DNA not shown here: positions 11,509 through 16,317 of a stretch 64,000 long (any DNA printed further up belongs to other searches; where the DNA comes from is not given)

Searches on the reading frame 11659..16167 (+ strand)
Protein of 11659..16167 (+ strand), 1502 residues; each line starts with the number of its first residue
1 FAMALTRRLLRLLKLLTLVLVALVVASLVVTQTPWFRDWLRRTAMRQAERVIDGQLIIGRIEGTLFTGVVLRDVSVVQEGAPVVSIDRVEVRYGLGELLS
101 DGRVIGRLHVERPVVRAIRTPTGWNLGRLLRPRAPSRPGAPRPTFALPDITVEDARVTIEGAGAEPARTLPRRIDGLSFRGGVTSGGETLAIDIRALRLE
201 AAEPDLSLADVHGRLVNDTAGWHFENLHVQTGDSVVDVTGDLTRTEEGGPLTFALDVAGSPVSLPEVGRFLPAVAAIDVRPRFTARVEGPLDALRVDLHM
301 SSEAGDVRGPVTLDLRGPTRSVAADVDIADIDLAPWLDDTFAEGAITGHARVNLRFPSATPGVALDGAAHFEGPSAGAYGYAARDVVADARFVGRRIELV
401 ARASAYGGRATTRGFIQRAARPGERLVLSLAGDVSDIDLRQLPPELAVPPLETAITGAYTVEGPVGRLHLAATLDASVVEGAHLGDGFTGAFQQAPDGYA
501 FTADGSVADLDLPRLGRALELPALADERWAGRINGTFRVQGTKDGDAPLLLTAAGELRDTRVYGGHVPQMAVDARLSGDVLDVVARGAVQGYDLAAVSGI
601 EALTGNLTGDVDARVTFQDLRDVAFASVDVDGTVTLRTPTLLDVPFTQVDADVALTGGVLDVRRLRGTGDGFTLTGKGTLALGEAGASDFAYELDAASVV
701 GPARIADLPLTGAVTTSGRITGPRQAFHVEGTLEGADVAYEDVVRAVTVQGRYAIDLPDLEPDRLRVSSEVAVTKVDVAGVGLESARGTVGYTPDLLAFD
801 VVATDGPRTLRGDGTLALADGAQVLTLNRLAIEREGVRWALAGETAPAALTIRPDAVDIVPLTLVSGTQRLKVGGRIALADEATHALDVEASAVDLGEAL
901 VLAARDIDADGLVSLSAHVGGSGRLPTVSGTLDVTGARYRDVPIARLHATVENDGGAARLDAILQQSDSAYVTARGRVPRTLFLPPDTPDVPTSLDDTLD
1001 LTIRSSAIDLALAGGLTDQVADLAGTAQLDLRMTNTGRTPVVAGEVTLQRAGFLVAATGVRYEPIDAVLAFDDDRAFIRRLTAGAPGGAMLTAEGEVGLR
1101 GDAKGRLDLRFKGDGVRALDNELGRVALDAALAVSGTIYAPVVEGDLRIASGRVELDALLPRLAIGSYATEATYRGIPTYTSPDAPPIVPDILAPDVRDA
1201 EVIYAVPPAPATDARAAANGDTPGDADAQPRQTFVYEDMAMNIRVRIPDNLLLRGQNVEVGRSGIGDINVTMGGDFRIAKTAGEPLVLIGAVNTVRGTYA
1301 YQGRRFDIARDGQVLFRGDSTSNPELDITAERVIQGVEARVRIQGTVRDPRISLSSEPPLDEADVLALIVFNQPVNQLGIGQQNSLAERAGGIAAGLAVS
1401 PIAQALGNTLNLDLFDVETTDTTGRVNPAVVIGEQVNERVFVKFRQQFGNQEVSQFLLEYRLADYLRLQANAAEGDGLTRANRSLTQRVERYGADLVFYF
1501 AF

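Call 72: search_protein_families(library=pfam, proteins=[window:11659-16167:+], max_evalue=0.00001)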
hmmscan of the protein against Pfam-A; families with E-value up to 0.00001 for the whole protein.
window:11659-16167:+ (1502 aa): 2 families
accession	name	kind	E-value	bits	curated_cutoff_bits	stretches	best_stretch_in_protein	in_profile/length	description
PF04357.19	TamB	-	5e-55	187.8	22.4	1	1085-1502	7-381/381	TamB, inner membrane protein subunit of TAM complex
PF05359.17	DUF748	-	5.5e-08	31.8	50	1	7-164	12-171/1037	Domain of Unknown Function (DUF748)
